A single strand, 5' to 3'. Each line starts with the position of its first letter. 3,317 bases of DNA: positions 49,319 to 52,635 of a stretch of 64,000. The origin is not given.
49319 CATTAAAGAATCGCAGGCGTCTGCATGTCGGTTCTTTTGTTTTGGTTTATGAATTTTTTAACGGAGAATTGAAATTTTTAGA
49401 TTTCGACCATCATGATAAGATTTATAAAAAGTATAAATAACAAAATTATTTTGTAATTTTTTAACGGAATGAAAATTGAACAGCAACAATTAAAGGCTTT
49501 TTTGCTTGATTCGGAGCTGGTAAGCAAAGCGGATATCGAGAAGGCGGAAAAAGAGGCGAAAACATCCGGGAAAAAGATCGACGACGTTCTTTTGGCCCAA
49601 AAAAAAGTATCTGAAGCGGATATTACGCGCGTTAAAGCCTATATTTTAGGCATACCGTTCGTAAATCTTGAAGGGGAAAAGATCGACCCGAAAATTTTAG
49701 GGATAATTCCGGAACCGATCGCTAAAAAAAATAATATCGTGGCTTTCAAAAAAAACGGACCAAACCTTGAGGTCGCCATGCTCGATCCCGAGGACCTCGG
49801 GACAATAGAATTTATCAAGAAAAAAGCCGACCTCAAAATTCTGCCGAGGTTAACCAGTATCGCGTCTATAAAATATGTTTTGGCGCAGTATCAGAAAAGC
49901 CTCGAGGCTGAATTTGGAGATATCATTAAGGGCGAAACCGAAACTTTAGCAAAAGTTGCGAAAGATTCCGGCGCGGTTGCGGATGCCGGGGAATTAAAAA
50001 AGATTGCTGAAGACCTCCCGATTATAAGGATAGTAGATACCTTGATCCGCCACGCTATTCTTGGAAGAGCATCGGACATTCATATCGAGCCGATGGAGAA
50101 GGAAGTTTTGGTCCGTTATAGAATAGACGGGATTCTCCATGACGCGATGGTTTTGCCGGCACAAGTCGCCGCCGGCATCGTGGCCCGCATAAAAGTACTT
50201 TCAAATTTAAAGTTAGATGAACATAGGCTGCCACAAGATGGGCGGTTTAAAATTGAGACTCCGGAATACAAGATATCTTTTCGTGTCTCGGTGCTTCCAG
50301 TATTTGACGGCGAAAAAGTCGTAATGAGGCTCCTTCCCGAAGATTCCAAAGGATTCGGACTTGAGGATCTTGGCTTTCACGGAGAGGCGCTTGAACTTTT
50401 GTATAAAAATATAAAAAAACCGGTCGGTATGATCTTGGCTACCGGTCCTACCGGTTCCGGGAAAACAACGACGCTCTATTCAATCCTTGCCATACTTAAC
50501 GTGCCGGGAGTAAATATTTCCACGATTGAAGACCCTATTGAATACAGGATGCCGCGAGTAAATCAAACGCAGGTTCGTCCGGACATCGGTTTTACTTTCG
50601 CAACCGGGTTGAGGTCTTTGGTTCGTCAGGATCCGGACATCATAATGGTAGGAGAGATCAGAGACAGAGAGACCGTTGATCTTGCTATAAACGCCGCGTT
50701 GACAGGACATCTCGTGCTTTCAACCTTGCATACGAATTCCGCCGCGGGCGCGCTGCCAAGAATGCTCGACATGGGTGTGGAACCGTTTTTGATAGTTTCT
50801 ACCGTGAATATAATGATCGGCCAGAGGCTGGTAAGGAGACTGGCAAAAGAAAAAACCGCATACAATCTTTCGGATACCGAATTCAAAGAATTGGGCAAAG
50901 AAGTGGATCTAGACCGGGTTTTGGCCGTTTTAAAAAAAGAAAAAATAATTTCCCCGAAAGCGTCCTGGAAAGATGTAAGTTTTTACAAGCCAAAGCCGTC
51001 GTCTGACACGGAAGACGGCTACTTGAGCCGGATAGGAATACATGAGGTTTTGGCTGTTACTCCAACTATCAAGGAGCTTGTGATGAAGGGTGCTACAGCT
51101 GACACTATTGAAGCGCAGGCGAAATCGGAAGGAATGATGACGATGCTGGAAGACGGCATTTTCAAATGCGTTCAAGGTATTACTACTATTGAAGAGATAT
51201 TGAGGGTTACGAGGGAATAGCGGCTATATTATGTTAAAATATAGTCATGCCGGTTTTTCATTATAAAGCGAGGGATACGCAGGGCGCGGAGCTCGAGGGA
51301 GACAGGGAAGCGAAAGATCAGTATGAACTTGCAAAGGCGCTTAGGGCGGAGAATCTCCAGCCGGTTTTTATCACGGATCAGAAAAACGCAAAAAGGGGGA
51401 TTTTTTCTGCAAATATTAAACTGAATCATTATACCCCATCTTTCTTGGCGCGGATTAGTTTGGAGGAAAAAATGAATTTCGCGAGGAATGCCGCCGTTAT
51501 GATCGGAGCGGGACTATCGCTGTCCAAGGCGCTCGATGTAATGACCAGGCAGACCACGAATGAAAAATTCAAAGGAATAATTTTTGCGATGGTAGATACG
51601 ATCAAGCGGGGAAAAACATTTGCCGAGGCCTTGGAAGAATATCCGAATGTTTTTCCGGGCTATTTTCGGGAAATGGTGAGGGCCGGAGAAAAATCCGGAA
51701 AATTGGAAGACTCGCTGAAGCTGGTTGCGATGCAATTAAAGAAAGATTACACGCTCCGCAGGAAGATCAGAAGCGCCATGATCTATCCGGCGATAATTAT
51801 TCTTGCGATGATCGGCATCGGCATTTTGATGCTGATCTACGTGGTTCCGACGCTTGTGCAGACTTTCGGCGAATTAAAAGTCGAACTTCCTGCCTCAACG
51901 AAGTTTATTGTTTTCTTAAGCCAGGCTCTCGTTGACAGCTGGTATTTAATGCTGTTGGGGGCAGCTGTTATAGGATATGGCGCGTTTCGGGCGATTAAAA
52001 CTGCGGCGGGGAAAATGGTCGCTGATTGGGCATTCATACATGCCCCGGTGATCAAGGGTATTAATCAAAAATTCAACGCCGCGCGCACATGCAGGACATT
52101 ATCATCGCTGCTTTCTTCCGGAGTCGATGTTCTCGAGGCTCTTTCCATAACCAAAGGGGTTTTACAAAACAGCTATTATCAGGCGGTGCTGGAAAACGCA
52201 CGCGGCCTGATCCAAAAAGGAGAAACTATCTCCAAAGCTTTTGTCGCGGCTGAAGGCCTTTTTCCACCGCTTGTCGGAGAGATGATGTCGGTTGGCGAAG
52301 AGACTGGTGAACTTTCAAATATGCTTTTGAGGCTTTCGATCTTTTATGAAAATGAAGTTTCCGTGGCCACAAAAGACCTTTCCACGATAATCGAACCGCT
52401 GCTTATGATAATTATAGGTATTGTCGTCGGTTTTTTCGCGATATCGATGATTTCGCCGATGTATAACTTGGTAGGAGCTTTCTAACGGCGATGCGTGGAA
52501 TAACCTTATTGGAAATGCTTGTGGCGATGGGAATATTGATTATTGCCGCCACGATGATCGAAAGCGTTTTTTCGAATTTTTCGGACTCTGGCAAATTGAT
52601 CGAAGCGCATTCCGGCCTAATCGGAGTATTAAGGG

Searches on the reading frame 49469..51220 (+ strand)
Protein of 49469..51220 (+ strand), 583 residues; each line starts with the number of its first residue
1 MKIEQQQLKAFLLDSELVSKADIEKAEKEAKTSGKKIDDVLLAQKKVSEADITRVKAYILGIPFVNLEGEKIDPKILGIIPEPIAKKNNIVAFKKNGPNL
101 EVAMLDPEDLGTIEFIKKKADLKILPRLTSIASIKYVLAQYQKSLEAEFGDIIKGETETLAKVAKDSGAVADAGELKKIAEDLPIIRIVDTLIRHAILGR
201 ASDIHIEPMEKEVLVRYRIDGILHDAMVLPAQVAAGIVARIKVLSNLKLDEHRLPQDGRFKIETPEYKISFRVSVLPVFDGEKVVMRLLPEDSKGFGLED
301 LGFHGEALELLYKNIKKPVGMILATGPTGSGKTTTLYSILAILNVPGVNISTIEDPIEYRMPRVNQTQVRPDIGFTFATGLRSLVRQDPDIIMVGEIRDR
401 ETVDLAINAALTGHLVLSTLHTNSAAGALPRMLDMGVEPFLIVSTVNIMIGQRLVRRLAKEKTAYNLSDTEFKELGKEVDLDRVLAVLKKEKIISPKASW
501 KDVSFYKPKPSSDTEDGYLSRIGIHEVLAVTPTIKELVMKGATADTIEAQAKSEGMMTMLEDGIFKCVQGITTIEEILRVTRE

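Call 18: search_protein_families(library=pfam, proteins=[window:49469-51220:+], max_evalue=0.00001)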
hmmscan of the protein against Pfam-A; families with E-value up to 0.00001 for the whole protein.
window:49469-51220:+ (583 aa): 2 families
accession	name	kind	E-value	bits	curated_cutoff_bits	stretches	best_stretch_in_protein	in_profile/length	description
PF00437.27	T2SSE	-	2.7e-118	395.3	24.9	1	181-579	4-370/370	Type II/IV secretion system protein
PF05157.20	MshEN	-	1.5e-12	47.7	23.1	1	60-146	1-88/90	MshEN domain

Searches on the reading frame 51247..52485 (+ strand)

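Call 18: search_protein_families(library=pfam, proteins=[window:51247-52485:+], max_evalue=0.00001)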
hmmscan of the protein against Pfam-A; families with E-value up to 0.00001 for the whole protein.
window:51247-52485:+ (412 aa): 1 family
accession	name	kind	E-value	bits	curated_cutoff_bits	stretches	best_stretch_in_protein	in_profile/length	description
PF00482.28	T2SSF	-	3.1e-55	185.9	25.2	2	78-201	1-125/125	Type II secretion system (T2SS), protein F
